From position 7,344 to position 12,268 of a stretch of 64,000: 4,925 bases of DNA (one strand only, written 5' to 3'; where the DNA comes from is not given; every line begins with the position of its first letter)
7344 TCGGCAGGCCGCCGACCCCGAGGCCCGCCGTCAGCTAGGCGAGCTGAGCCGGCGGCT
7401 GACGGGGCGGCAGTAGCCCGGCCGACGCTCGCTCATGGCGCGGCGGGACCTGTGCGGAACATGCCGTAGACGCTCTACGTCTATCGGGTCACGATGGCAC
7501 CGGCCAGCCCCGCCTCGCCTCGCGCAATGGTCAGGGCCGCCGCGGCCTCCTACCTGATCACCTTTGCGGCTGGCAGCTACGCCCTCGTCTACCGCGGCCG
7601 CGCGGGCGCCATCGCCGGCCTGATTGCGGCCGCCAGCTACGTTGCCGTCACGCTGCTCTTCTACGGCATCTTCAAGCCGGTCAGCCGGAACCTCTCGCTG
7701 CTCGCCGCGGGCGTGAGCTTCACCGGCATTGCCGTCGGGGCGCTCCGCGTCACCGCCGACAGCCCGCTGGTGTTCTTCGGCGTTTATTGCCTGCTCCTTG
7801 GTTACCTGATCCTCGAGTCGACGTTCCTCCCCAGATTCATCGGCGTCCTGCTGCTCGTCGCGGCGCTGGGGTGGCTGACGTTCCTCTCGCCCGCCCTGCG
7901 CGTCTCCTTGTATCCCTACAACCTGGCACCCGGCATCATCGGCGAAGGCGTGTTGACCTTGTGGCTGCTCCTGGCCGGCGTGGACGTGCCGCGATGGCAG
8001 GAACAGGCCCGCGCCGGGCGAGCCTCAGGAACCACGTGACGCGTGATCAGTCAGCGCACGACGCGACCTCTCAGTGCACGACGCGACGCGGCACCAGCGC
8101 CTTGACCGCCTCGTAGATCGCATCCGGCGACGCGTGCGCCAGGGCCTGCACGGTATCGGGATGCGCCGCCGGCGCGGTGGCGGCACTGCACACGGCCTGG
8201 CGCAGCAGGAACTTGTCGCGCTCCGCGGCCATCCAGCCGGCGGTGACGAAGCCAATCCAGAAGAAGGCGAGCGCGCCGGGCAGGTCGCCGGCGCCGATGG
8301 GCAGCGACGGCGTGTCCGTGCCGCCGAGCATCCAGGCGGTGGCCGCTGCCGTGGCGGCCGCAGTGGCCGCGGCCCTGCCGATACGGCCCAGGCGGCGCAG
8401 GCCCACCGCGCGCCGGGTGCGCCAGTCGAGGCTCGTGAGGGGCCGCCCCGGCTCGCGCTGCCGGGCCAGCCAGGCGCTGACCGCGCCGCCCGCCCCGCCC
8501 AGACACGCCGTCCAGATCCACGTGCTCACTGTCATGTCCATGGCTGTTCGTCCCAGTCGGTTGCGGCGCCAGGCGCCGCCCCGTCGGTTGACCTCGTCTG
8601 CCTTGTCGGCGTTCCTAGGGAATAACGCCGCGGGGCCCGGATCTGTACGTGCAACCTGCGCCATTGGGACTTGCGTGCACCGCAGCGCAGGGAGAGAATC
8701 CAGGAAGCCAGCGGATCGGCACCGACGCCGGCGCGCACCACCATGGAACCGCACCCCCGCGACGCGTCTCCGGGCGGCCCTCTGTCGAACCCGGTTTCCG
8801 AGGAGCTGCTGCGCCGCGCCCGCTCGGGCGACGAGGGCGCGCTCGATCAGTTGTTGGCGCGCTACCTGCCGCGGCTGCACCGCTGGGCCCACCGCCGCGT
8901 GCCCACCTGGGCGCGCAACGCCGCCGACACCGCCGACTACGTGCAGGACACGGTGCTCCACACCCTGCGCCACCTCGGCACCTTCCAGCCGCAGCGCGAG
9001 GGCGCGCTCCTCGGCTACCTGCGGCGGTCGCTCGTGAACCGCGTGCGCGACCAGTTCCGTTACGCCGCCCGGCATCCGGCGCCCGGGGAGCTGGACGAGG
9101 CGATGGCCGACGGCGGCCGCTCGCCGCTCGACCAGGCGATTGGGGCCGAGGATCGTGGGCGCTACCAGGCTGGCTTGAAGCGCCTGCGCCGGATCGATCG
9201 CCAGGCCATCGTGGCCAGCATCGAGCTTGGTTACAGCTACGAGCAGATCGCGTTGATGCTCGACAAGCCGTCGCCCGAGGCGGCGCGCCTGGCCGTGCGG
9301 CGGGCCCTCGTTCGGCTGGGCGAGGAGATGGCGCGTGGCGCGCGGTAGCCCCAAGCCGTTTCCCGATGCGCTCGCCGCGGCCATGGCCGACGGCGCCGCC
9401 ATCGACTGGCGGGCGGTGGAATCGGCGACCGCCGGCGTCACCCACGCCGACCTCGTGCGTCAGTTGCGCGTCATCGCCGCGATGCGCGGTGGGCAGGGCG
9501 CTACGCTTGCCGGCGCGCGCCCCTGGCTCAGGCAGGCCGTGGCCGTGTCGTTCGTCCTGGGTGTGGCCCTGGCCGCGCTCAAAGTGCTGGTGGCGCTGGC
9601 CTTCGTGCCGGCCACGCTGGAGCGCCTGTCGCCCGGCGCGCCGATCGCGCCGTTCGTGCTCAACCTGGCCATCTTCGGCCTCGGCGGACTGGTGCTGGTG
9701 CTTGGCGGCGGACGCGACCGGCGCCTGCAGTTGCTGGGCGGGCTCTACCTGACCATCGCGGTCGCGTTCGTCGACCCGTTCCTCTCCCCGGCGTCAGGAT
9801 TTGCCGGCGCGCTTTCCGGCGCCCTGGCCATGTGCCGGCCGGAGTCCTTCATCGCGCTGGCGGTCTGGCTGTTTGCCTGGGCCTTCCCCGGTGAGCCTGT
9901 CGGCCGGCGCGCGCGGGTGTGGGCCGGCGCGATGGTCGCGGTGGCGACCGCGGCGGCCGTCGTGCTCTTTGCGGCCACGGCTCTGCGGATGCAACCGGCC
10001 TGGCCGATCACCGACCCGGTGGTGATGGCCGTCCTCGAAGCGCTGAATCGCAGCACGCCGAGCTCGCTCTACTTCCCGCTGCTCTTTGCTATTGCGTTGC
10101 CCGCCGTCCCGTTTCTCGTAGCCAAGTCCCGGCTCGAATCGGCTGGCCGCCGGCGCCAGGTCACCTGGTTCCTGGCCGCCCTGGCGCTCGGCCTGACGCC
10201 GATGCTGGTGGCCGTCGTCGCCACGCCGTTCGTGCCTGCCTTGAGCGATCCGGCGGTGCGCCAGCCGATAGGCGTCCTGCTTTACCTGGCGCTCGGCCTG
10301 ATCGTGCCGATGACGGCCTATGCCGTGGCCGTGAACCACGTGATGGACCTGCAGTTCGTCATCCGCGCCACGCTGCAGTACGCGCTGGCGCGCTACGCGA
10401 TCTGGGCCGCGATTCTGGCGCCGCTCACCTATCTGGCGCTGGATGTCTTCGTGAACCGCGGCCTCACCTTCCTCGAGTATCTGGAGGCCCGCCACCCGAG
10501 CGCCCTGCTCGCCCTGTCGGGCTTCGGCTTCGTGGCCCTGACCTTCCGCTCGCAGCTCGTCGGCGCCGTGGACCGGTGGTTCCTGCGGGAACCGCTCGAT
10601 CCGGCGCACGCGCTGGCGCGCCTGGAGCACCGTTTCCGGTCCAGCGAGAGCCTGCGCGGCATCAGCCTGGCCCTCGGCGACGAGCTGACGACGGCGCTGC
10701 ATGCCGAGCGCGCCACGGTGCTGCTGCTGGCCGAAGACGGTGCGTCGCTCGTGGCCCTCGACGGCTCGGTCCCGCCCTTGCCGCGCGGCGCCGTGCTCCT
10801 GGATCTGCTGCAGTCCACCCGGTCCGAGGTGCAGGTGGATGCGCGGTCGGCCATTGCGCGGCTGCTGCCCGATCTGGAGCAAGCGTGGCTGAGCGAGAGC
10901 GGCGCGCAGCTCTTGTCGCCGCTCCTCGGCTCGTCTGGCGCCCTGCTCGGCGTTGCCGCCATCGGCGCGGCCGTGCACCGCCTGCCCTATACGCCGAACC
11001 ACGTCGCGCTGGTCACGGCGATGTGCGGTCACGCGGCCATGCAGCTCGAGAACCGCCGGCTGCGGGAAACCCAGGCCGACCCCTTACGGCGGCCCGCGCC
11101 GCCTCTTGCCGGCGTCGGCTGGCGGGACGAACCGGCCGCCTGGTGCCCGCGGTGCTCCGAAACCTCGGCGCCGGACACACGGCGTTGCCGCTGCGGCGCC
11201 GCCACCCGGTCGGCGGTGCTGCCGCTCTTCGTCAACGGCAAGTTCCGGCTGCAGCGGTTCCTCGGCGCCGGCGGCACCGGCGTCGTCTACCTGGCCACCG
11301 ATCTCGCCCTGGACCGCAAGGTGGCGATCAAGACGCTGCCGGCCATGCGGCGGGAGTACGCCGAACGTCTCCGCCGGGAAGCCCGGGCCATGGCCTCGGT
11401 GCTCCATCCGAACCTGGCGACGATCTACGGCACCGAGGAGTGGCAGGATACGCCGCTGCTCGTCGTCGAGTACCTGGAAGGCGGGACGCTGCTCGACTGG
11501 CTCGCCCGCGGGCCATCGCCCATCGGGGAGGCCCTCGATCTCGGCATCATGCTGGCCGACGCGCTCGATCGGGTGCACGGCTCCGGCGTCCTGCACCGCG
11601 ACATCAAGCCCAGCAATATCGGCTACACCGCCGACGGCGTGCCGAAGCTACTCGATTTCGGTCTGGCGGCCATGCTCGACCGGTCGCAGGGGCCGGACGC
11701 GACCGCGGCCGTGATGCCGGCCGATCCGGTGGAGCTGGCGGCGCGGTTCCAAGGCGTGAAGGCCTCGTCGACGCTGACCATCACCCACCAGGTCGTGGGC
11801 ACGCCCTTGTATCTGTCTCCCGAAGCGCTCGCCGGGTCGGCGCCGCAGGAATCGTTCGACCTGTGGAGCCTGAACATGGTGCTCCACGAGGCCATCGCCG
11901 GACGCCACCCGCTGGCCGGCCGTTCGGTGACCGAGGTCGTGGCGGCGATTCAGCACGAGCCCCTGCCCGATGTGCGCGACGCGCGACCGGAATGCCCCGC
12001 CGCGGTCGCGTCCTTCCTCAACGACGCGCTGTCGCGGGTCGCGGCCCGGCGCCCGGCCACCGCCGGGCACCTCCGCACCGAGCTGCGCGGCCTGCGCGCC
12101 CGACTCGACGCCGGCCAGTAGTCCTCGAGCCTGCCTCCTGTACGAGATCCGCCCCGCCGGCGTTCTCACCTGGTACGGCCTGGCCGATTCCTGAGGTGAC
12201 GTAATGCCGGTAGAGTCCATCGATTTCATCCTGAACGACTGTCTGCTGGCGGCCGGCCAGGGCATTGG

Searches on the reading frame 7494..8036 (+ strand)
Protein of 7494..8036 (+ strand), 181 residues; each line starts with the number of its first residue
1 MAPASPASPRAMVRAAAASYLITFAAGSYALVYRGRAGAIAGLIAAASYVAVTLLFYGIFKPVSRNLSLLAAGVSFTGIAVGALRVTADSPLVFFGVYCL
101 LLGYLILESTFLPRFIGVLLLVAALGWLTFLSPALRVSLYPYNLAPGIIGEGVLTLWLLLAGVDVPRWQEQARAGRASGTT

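Call 86: search_protein_families(library=pfam, proteins=[window:7494-8036:+], max_evalue=0.001)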
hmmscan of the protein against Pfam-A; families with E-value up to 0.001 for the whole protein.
window:7494-8036:+ (181 aa): 1 family
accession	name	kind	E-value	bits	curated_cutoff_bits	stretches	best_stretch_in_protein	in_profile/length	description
PF14329.11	DUF4386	-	1.5e-14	54.9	27.6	1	91-162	135-210/210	Domain of unknown function (DUF4386)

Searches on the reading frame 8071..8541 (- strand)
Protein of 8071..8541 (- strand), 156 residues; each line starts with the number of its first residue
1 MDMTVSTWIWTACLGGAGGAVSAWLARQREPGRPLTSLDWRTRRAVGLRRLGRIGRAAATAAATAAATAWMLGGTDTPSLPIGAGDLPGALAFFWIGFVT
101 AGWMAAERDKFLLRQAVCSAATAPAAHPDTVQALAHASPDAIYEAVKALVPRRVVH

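Call 86: search_protein_families(library=pfam, proteins=[window:8071-8541:-], max_evalue=0.001)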
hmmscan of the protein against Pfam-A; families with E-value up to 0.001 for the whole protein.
window:8071-8541:- (156 aa): 0 families

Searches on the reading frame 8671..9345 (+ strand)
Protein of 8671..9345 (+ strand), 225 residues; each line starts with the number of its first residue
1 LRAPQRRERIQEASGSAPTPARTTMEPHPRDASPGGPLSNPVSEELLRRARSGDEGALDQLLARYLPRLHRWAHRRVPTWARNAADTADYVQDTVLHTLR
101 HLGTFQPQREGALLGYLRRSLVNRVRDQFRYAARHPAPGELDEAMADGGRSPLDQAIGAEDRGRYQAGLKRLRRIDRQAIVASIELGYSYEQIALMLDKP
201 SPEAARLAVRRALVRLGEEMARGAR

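Call 4: search_protein_families(library=pfam, proteins=[window:8671-9345:+], max_evalue=1)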
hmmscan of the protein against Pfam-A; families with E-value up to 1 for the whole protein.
window:8671-9345:+ (225 aa): 4 families
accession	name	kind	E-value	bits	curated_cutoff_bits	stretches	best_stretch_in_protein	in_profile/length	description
PF04542.20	Sigma70_r2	-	1.6e-10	41.1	24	1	61-134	1-70/71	Sigma-70 region 2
PF08281.18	Sigma70_r4_2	-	0.00045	20.2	25.7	1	166-215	5-53/54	Sigma-70, region 4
PF12645.13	HTH_16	-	0.025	15.1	22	1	45-75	2-32/65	Helix-turn-helix domain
PF07638.17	Sigma70_ECF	-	0.088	13.1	21.1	1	45-82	6-43/185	ECF sigma factor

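Call 5: search_protein_families(library=ncbifam, proteins=[window:8671-9345:+], max_evalue=1)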
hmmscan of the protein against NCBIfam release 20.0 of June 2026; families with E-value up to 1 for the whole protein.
window:8671-9345:+ (225 aa): 44 families (the best 25 are shown)
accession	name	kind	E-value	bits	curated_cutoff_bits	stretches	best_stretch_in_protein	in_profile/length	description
TIGR02984.1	Sig-70_plancto1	subfamily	2.2e-18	66.5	183.75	1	50-218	1-186/189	RNA polymerase sigma-70 factor, Planctomycetaceae-specific subfamily 1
NF007230.0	PRK09648.1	subfamily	1.9e-16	60.4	209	1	44-222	14-191/195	RNA polymerase sigma factor ShbA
NF007225.0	PRK09643.1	equivalog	5e-15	55.7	190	1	41-201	12-164/204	RNA polymerase sigma factor SigM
TIGR02937.1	sigma70-ECF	superfamily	6.6e-14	51.9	42.9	1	57-216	2-161/165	sigma-70 family RNA polymerase sigma factor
NF004113.0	PRK05602.1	equivalog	3.7e-12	46.3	208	1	43-197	32-179/211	RNA polymerase sigma factor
NF010500.0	PRK13919.1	subfamily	2.6e-09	37.5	226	1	44-220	11-183/186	putative RNA polymerase sigma E protein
NF009172.0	PRK12519.1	subfamily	9.9e-09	35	222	1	39-219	12-188/194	RNA polymerase sigma factor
NF009166.1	PRK12513.1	equivalog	1.1e-08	35.1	206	1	43-221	9-187/193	RNA polymerase sigma factor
NF008888.0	PRK11922.1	equivalog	2.2e-08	34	204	1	42-147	16-115/231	RNA polymerase sigma factor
NF009165.0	PRK12512.1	equivalog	7.4e-08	32.2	198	1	45-220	11-179/184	RNA polymerase sigma factor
TIGR02952.1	Sig70_famx2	equivalog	1.6e-07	31.4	206.45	1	46-207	1-158/170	ECF subfamily RNA polymerase sigma factor, BldN family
TIGR02939.1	RpoE_Sigma70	equivalog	1.9e-07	31.3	236.15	1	42-146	6-104/190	RNA polymerase sigma factor RpoE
NF007216.0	PRK09638.1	equivalog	2.2e-07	30.8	194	1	44-201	6-156/180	RNA polymerase sigma factor SigY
NF009189.0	PRK12537.1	equivalog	2.3e-07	30.5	261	1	47-220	14-181/182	RNA polymerase sigma factor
NF009190.0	PRK12538.1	equivalog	4e-07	30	303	1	31-131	38-133/233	RNA polymerase sigma factor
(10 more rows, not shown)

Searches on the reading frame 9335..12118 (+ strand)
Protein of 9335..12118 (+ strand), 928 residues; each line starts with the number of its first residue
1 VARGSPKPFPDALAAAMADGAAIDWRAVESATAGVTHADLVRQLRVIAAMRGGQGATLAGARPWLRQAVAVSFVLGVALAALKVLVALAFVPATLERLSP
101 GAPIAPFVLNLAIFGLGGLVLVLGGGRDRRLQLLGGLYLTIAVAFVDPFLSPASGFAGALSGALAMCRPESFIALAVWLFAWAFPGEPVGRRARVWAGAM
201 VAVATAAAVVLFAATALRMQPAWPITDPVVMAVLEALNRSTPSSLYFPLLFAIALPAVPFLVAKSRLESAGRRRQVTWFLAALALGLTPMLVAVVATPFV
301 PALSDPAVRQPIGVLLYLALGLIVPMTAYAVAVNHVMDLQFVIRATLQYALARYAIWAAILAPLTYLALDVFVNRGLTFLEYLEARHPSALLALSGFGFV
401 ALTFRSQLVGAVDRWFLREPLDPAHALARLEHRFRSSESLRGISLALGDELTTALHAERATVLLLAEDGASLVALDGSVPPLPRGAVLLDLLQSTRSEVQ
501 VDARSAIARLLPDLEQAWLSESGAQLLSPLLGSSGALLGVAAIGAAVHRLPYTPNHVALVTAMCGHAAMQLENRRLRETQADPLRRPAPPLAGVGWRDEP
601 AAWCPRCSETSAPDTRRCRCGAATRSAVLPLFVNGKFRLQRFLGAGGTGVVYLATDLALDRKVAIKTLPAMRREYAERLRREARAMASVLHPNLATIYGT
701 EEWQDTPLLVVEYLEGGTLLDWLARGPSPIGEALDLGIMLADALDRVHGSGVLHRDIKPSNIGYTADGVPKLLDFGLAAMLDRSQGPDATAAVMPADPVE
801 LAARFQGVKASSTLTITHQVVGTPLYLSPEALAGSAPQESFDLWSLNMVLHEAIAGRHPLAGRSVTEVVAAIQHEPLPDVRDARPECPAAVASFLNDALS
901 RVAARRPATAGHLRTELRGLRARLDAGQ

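Call 4: search_protein_families(library=pfam, proteins=[window:9335-12118:+], max_evalue=1)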
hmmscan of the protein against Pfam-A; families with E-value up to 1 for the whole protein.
window:9335-12118:+ (928 aa): 5 families
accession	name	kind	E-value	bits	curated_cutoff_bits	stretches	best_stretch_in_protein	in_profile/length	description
PF00069.31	Pkinase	-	2e-37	129.5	31.7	1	638-909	2-254/263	Protein kinase domain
PF07714.23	PK_Tyr_Ser-Thr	-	2.6e-24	86.4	23.1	2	638-782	2-153/258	Protein tyrosine and serine/threonine kinase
PF03109.22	ABC1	-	0.0035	17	22.9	1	704-785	140-221/244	ABC1 atypical kinase-like domain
PF13492.12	GAF_3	-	0.0092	16.8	27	1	449-573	11-129/129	GAF domain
PF10571.15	UPF0547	-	0.43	11.2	29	0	604-621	3-21/26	Uncharacterised protein family UPF0547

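Call 5: search_protein_families(library=ncbifam, proteins=[window:9335-12118:+], max_evalue=1)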
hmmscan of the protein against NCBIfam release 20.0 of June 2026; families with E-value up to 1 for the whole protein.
window:9335-12118:+ (928 aa): 18 families
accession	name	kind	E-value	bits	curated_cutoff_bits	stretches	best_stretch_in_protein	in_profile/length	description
NF033483.0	PknB_PASTA_kin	equivalog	5.7e-52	177.5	450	2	632-793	4-168/563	Stk1 family PASTA domain-containing Ser/Thr kinase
NF052427.1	StpK7MSMEG_1200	equivalog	1.5e-31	109.6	900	2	635-779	7-156/601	serine/threonine protein kinase StpK7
NF047741.1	antiphage_MADS6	equivalog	4.5e-29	101.4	460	3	635-752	495-612/612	methylation-associated defense system protein kinase MAD6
TIGR03903.1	TOMM_kin_cyc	equivalog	2.1e-25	88.8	705.75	1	661-920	4-247/1267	TOMM system kinase/cyclase fusion protein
NF009651.0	PRK13184.1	equivalog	2.9e-22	78.5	839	1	636-862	3-233/932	serine/threonine-protein kinase PknD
NF033442.0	BREX_PglW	equivalog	9.6e-22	76.6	990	2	633-779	510-661/1391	BREX system serine/threonine kinase PglW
NF038150.1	lanthi_synth_IV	equivalog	1.4e-20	73.2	650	2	619-785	181-352/851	class IV lanthionine synthetase LanL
NF053615.1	SerThrKinAfsKStmc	equivalog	1.5e-20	73.5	1300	2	636-780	14-160/809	protein serine/threonine kinase AfsK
NF038151.1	lanthi_synth_III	equivalog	1.6e-08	33.4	575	1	636-785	221-390/833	class III lanthionine synthetase LanKC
NF058632.1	SerThrKinPrkT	equivalog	9.9e-08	31.4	280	1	634-762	20-148/322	serine/threonine protein kinase PrkT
NF011463.0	PRK14879.1-4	equivalog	3.5e-07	29.9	188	1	676-783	62-165/237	Kae1-associated kinase Bud32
TIGR03724.2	arch_bud32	equivalog_domain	2.1e-06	27.4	125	1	676-783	37-136/193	KEOPS complex kinase/ATPase Bud32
NF011464.0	PRK14879.1-7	equivalog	1e-05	25.4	246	1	676-780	50-151/221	Kae1-associated kinase Bud32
NF011460.0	PRK14879.1-1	equivalog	0.0013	17.9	199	1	677-779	56-158/232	Kae1-associated kinase Bud32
NF007174.0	PRK09605.1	equivalog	0.0019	16.8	447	1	676-782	380-477/535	bifunctional N(6)-L-threonylcarbamoyladenine synthase/serine/threonine protein kinase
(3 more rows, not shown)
